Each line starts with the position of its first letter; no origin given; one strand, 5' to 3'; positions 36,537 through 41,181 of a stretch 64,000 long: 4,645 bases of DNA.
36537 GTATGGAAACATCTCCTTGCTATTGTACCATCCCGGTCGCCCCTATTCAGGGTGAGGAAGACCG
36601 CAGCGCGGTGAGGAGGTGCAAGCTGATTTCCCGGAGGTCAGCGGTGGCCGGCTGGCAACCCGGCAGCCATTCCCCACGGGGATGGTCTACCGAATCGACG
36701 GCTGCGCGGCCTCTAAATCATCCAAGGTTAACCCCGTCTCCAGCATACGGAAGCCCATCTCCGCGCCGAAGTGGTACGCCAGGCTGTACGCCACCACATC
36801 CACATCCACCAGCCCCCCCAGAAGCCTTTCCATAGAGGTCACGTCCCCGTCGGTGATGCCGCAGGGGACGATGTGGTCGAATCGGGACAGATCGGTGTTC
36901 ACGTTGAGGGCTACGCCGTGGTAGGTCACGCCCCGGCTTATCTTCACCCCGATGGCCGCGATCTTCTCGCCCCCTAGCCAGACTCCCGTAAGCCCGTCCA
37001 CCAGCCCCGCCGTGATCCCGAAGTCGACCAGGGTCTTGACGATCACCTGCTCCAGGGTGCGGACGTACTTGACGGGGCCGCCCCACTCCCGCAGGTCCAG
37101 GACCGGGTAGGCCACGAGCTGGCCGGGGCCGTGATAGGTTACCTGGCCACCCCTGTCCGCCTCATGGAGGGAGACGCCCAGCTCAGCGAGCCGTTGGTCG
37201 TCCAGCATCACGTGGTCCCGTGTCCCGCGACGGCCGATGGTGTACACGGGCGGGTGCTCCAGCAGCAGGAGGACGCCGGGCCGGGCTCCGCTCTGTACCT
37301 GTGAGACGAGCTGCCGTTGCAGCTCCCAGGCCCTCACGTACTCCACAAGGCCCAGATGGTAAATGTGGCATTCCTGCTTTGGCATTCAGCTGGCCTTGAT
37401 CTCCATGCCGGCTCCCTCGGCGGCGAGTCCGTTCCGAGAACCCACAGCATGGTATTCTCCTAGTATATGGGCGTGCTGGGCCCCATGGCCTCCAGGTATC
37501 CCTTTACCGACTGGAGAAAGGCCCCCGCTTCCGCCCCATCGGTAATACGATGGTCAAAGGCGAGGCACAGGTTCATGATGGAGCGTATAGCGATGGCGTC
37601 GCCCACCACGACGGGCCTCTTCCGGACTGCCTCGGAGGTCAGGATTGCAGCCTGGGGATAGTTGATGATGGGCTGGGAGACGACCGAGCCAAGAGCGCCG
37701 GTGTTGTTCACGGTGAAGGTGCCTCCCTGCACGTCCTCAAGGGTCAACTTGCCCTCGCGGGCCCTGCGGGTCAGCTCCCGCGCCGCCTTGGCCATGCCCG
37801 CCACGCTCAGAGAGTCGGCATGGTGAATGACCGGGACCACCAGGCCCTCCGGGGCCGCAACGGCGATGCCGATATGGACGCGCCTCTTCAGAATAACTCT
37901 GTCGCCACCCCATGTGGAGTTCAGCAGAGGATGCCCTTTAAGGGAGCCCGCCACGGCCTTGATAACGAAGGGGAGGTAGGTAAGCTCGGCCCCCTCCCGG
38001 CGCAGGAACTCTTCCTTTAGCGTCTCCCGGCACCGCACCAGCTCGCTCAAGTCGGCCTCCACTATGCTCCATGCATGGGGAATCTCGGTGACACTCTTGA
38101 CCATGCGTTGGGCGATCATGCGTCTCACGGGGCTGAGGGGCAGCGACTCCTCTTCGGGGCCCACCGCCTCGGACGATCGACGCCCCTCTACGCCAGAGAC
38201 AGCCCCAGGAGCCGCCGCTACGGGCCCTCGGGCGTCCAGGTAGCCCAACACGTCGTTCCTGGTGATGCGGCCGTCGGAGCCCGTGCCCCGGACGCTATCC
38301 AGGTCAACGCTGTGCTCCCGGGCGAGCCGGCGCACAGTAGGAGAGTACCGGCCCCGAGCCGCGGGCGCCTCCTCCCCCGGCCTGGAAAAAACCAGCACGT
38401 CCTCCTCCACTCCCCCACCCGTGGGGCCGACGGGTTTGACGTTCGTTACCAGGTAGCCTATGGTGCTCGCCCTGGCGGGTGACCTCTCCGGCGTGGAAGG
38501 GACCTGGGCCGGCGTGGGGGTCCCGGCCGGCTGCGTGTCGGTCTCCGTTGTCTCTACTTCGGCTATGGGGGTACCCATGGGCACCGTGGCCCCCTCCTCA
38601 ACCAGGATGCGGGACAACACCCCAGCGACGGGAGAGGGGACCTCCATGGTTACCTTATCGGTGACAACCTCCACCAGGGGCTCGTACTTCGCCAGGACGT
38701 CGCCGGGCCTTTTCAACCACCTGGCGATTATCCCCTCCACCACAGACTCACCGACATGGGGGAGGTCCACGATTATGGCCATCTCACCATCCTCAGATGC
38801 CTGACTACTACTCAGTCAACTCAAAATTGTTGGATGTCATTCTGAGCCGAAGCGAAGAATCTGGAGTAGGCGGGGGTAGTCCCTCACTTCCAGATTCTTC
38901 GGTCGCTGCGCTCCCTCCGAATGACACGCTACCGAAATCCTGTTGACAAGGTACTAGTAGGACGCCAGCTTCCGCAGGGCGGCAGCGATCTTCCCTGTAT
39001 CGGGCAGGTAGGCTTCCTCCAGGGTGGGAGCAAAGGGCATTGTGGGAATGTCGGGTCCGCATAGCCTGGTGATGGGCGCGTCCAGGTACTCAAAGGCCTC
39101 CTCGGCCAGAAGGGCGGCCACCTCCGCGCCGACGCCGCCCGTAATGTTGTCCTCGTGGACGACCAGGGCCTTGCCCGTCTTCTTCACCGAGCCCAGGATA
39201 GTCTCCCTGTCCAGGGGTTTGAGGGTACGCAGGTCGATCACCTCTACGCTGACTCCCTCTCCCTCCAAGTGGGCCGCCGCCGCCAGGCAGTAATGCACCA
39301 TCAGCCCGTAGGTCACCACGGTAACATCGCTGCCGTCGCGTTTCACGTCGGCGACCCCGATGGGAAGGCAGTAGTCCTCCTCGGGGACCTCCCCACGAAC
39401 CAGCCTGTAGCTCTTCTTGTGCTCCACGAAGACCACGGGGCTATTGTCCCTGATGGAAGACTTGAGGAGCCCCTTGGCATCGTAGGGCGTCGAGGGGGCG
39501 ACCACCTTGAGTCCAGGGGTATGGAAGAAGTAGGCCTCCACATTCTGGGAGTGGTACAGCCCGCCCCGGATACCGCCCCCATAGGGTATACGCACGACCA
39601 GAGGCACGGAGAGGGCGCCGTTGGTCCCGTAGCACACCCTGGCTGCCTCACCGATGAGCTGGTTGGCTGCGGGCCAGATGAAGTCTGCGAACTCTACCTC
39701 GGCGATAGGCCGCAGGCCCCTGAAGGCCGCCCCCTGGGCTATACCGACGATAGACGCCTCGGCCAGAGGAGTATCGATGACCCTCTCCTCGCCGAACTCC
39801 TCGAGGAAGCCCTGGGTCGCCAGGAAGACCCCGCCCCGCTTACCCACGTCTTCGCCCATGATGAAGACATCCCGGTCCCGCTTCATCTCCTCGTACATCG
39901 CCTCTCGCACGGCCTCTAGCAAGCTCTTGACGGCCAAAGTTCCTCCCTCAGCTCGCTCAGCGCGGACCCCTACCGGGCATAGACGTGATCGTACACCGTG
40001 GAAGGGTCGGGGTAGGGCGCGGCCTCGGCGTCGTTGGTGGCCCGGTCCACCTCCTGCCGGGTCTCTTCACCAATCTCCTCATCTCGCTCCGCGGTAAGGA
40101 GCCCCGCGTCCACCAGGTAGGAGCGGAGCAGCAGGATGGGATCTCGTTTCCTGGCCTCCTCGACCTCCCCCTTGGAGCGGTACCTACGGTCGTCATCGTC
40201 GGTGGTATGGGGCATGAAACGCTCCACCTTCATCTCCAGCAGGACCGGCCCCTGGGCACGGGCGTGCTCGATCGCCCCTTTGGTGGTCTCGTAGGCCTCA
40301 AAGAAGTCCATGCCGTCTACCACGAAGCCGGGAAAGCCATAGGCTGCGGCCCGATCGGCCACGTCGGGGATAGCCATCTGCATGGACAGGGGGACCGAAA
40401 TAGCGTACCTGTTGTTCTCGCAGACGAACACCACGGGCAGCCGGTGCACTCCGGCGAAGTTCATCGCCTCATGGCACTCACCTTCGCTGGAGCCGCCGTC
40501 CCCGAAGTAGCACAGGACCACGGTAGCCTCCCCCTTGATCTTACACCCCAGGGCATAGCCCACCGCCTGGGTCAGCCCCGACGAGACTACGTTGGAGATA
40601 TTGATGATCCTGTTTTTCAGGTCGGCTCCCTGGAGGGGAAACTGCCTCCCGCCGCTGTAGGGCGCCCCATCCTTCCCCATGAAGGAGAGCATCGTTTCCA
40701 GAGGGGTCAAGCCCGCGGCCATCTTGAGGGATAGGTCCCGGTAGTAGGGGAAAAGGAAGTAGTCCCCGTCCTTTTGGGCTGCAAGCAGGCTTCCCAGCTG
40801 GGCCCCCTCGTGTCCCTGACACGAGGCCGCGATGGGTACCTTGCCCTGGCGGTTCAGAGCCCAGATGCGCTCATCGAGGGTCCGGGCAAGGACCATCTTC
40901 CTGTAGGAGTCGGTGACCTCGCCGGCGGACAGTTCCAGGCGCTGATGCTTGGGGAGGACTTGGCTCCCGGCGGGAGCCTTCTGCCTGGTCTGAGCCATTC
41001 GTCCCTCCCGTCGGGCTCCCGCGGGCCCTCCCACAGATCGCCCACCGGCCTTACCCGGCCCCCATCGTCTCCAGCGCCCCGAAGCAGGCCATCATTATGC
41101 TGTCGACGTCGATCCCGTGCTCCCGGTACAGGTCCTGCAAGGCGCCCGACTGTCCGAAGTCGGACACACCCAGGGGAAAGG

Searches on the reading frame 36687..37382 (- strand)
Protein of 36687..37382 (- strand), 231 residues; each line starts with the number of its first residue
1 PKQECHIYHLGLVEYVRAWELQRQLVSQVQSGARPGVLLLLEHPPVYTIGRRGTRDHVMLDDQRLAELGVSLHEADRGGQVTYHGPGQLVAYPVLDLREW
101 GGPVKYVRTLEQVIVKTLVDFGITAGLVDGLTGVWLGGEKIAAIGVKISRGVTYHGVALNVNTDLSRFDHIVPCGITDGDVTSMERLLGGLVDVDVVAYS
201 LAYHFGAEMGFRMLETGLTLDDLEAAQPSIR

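Call 59: search_protein_families(library=pfam, proteins=[window:36687-37382:-], max_evalue=0.00001)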
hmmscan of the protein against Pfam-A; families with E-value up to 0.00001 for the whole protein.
window:36687-37382:- (231 aa): 1 family
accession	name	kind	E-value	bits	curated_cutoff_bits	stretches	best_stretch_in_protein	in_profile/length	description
PF21948.1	LplA-B_cat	-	9.2e-50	169.8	27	1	15-205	2-199/200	Lipoyl protein ligase A/B catalytic domain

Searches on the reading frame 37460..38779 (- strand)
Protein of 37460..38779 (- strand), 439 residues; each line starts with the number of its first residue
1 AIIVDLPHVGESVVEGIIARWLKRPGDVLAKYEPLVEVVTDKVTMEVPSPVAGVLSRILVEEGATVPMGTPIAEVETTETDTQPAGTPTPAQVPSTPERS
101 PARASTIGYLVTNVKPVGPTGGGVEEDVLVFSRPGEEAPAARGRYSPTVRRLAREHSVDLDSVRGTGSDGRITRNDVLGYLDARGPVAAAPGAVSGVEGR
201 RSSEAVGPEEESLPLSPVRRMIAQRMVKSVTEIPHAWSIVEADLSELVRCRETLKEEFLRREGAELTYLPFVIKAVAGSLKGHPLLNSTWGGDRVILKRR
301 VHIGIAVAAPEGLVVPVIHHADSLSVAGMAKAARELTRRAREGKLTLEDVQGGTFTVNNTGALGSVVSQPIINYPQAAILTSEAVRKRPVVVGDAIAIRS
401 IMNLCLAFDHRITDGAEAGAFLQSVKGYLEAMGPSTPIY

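Call 59: search_protein_families(library=pfam, proteins=[window:37460-38779:-], max_evalue=0.00001)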
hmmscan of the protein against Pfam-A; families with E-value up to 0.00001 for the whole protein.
window:37460-38779:- (439 aa): 3 families
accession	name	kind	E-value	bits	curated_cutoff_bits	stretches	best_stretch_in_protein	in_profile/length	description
PF00198.28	2-oxoacid_dh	-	5.4e-80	268.6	23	1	209-431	3-226/232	2-oxoacid dehydrogenases acyltransferase (catalytic domain)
PF00364.28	Biotin_lipoyl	-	2.2e-19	69.5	22.1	1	4-74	3-72/73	Biotin-requiring enzyme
PF02817.22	E3_binding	-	3.6e-14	53.1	23.7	1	144-178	2-36/36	e3 binding domain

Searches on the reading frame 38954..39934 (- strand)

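Call 59: search_protein_families(library=pfam, proteins=[window:38954-39934:-], max_evalue=0.00001)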
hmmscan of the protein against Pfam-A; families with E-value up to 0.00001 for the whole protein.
window:38954-39934:- (326 aa): 2 families
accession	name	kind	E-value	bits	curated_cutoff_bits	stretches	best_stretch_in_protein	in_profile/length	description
PF02780.25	Transketolase_C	-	2.7e-45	153.7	25.9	1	193-316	1-124/124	Transketolase, C-terminal domain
PF02779.29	Transket_pyr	-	1.7e-43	148.8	27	1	7-177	7-173/174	Transketolase, pyrimidine binding domain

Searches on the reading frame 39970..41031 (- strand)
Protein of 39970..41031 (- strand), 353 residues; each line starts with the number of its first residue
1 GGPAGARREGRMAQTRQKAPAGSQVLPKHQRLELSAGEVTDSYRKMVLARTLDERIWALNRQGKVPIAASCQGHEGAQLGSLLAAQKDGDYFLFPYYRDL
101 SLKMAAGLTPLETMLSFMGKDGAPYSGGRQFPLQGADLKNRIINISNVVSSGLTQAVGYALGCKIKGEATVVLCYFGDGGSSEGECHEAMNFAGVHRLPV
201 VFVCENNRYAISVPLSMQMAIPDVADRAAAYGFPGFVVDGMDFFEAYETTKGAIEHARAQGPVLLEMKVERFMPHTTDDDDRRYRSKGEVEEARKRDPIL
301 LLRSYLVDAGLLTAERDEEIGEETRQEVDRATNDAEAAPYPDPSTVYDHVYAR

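Call 59: search_protein_families(library=pfam, proteins=[window:39970-41031:-], max_evalue=0.00001)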
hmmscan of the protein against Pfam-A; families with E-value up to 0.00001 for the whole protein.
window:39970-41031:- (353 aa): 1 family
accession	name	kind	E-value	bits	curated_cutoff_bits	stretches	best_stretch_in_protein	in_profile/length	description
PF00676.26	E1_dh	-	1.1e-80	271.3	22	1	43-343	1-299/300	Dehydrogenase E1 component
